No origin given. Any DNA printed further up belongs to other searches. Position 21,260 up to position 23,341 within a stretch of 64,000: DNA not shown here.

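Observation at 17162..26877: Kinase-TPR / 2xFHA-lipase / KAP-NTPase-CHAT-like neighbourhood: candidate phospho-regulated membrane-targeting (conflict or developmental) module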

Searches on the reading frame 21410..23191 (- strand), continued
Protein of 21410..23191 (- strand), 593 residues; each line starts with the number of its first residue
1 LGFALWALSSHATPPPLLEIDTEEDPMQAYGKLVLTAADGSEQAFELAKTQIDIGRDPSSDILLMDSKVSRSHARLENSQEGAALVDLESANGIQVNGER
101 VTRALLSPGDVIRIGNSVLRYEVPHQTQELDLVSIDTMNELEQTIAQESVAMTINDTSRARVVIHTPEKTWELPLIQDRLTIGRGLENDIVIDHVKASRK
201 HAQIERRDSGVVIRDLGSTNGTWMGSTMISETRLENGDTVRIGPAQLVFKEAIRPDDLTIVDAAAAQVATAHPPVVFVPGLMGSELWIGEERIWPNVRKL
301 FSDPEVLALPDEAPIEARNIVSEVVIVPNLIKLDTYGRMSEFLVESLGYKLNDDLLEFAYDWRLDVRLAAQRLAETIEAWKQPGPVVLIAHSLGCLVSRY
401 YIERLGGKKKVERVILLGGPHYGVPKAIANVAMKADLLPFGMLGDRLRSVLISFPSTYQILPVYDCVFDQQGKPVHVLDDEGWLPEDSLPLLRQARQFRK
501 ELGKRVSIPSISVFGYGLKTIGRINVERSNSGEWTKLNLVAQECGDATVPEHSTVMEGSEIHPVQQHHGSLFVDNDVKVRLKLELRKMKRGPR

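Call 70: search_protein_families(library=pfam, proteins=[L028:20501-21232:-, L077:5589-6995:+, L070:3136-3771:+, L067:3565-4461:+, L080:3697-4443:+, L078:1720-3081:+, L083:16642-17967:-, L078:4844-5272:+], max_evalue=0.0001)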
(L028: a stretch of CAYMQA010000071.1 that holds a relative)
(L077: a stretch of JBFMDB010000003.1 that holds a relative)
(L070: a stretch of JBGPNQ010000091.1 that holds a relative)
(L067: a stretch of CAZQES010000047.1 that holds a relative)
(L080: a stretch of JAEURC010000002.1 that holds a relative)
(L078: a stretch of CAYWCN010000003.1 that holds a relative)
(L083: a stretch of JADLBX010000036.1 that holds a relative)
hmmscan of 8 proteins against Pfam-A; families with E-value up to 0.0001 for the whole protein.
L028:20501-21232:- (243 aa): 5 families
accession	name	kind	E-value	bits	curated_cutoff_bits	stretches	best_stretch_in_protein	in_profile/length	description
PF00005.33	ABC_tran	-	6.1e-28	98.6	25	1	29-182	2-137/137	ABC transporter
PF13304.12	AAA_21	-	6.5e-11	43.3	27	0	42-90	3-64/304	AAA domain, putative AbiEii toxin, Type IV TA system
PF13191.12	AAA_16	-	3.6e-07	31.3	32.6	1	32-192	16-116/167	AAA ATPase domain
PF02463.25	SMC_N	-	1.9e-06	27.9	40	0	153-227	136-212/220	RecF/RecN/SMC N terminal domain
PF13481.12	AAA_25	-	2.3e-05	24.5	27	0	18-72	12-65/195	AAA domain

L077:5589-6995:+ (468 aa): 10 families
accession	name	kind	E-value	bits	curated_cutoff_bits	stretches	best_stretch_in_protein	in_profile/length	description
PF12002.13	MgsA_C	-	1.2e-59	201.5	27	1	273-436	1-166/167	MgsA AAA+ ATPase C terminal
PF16193.11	AAA_assoc_2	-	8.2e-31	106.5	34.3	1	192-272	2-81/81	AAA C-terminal domain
PF05496.18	RuvB_N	-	1.6e-17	64.1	27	1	23-142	1-115/159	Holliday junction DNA helicase RuvB P-loop domain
PF00004.35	AAA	-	1.4e-15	58.3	21.2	1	57-164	1-123/131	ATPase family associated with various cellular activities (AAA)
PF07728.20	AAA_5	-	5.2e-07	30.2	22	1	57-148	2-103/139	AAA domain (dynein-related subfamily)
PF13191.12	AAA_16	-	9.4e-07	29.9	32.6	0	44-82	12-53/167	AAA ATPase domain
PF13173.12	AAA_14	-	5.1e-06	27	27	1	57-174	5-127/129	AAA domain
PF00158.32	Sigma54_activat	-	1.8e-05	24.9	20.2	0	111-150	93-132/168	Sigma-54 interaction domain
PF13401.12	AAA_22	-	3.4e-05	24.6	27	0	56-110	7-66/130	AAA domain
PF13245.12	AAA_19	-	9.4e-05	23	25.1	0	46-81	3-38/134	AAA domain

L070:3136-3771:+ (211 aa): 1 family
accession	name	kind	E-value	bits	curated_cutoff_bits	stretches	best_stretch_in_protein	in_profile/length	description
PF00300.27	His_Phos_1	-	4.4e-49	167.2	21.7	1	4-197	1-193/194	Histidine phosphatase superfamily (branch 1)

L067:3565-4461:+ (298 aa): 1 family
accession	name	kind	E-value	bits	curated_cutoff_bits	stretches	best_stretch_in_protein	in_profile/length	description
PF00892.27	EamA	-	3.5e-29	102.2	28.2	2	151-285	2-134/135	EamA-like transporter family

L080:3697-4443:+ (248 aa): 3 families
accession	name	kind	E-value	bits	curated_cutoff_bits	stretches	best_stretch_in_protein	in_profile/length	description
PF13419.12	HAD_2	-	6.9e-21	75.6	23.8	1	8-207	1-173/178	Haloacid dehalogenase-like hydrolase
PF00702.32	Hydrolase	-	1.7e-19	71.4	26.4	1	6-206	2-191/191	haloacid dehalogenase-like hydrolase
PF13242.12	Hydrolase_like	-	2.1e-12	47.2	22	1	166-238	2-75/75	HAD-hyrolase-like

L078:1720-3081:+ (453 aa): 3 families
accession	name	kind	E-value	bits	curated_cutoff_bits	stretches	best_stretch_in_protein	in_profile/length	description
PF01595.25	CNNM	-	1.4e-53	181.7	28.4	1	25-216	2-181/181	Cyclin M transmembrane N-terminal domain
PF03471.22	CorC_HlyC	-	3.3e-22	78.7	27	1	362-439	2-79/81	Transporter associated domain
PF00571.33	CBS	-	2.8e-14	53.6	24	1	301-350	7-56/57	CBS domain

L083:16642-17967:- (441 aa): 2 families
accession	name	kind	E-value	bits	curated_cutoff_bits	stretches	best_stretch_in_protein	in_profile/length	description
PF02687.27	FtsX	-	1.8e-22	80.1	25.5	1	306-432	3-118/120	FtsX-like permease C-terminal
PF12704.14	MacB_PCD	-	4.3e-18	66.8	27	1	22-277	2-206/207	MacB-like periplasmic core domain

L078:4844-5272:+ (142 aa): 2 families
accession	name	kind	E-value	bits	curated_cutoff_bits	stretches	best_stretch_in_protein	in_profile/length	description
PF01740.26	STAS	-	3e-13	49.9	22.6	1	19-80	9-69/106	STAS domain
PF13466.11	STAS_2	-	5.7e-05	23.7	29.2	0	25-74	1-49/80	STAS domain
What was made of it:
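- Other conserved neighbours are housekeeping genes: MgsA, His_Phos, EamA, HAD, CNNM (call 70).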

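Call 74: predict_structure(alignment_id=A4)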
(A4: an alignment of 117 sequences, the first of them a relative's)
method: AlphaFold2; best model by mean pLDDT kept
length: 567 residues; sequences in the alignment: 117
mean_pLDDT: 88.7   pTM: 0.89
mean pLDDT of the five models: 88.7, 87.1, 84.5, 84.3, 82.0
residues with pLDDT >= 90: 347; 70-90: 182; 50-70: 23; < 50: 15
segments of 3 or more residues with pLDDT < 50: 100-102, 237-243, 564-567
pLDDT, mean of each block of 10 residues (from residue 1): 81 79 89 82 91 91 93 96 93 80 66 84 82 93 91 94 95 96 93 95 95 95 88 55 70 96 94 90 93 90 85 85 91 97 98 89 97 97 95 93 75 77 91 96 94 90 96 94 95 91 86 90 91 92 89 90 50
secondary structure, 60 per line:
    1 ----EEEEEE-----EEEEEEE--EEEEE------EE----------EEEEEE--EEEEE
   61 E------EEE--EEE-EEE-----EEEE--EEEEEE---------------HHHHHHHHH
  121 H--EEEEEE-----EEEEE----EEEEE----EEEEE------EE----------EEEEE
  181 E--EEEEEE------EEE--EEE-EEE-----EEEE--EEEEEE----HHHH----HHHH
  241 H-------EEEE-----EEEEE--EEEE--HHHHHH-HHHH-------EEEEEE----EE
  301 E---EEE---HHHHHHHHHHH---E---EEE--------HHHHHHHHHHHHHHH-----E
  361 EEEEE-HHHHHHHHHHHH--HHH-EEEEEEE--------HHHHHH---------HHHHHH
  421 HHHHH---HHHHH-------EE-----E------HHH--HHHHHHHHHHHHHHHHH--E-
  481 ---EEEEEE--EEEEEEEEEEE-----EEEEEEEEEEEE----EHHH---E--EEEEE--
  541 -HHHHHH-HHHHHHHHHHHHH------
elements in order: E5-10 E16-22 E25-29 E48-53 E56-61 E68-70 E73-75 E77-79 E85-88 E91-96 H112-121 E124-129 E135-139 E144-148 E153-157 E176-181 E184-189 E196-198 E201-203 E205-207 E213-216 E219-224 H229-232 H237-241 E249-252 E258-262 E265-268 H271-276 H278-281 E289-294 E299-301 E305-307 H311-321 E329-331 H340-354 E360-365 H367-378 E385-391 H400-405 H415-425 H429-433 H460-476 E484-489 E492-502 E508-519 E534-538 H542-547 H549-561

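Call 76: fold_search(model_id=the predicted structure, library=pdb)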
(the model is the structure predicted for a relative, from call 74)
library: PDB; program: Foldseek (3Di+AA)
matches with E <= 10: 1541; with E <= 0.001: 233
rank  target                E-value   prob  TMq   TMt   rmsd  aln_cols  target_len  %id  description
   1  4x92                  9.8e-18  1.00  0.43  0.63   5.8       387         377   19  Crystal structure of Lysosomal Phospholipase A2-S165A (released 2015-03-11)
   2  4x90_A                1.5e-16  1.00  0.43  0.63   5.7       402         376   20  Crystal structure of Lysosomal Phospholipase A2 (released 2015-03-11)
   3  4x97_A                1.6e-16  1.00  0.42  0.60   5.9       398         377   19  Crystal structure of Lysosomal Phospholipase A2 in complex with methyl arachidonyl fluorophosphonate (MAFP) (released 2015-03-11)
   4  4x95_A                2.0e-15  1.00  0.43  0.64   5.5       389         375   22  Crystal structure of fully glycosylated Lysosomal Phospholipase A2 in complex with methyl arachidonyl fluorophosphonat (released 2015-03-25)
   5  4x96_A                6.2e-14  1.00  0.43  0.62   6.0       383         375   18  Low resolution crystal structure of Lecithin:Cholesterol Acyltransferase (LCAT; residues 21-397) (released 2015-03-25)
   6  4xx1_A                9.7e-14  1.00  0.40  0.59   7.1       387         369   18  Low resolution structure of LCAT in complex with Fab1 (released 2015-07-29)
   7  5txf_A                1.5e-13  1.00  0.42  0.61   6.8       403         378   17  Crystal structure of Lecithin:cholesterol acyltransferase (LCAT) in a closed conformation (released 2017-10-25)
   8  6mvd_A                4.8e-13  1.00  0.42  0.61   5.8       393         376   17  Crystal structure of Lecithin:cholesterol acyltransferase (LCAT) in complex with isopropyl dodec-11-enylfluorophosphon (released 2018-12-05)
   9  6mvd_B                5.1e-13  1.00  0.38  0.55   6.6       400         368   16  Crystal structure of Lecithin:cholesterol acyltransferase (LCAT) in complex with isopropyl dodec-11-enylfluorophosphon (released 2018-12-05)
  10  4xwg_A                2.4e-12  1.00  0.41  0.61   6.4       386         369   18  Crystal Structure of LCAT (C31Y) in complex with Fab1 (released 2015-07-29)
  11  4xx1_J                5.3e-12  1.00  0.38  0.57   6.8       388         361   17  Low resolution structure of LCAT in complex with Fab1 (released 2015-07-29)
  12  5bv7_A                2.2e-11  1.00  0.37  0.54   8.2       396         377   16  Crystal structure of human LCAT (L4F, N5D) in complex with Fab of an agonistic antibody (released 2015-12-16)
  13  4r1d_A                3.9e-10  1.00  0.40  0.44   8.7       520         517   13  The crystal structure of Tle4-Tli4 complex (released 2014-12-17)
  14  6i2p_E                4.3e-09  1.00  0.17  0.86   2.1       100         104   32  Crystal structure of the Mycobacterium tuberculosis PknB kinase domain (L33E mutant) in complex with its substrate Gar (released 2019-05-22)
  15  7rj3_A                5.1e-09  1.00  0.16  0.82   1.6        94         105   33  Crystal Structure of the Forkhead Associated (FHA) Domain of the Glycogen Accumulation Regulator (GarA) from Mycobacte (released 2021-07-28)
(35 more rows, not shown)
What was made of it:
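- On LCAT/LPLA2 family (PF02450): Foldseek: LPLA2 E 1e-17, LCAT E 6e-14 (call 76).
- The lipase fold is also similar to the toxin Tle4 (call 76).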
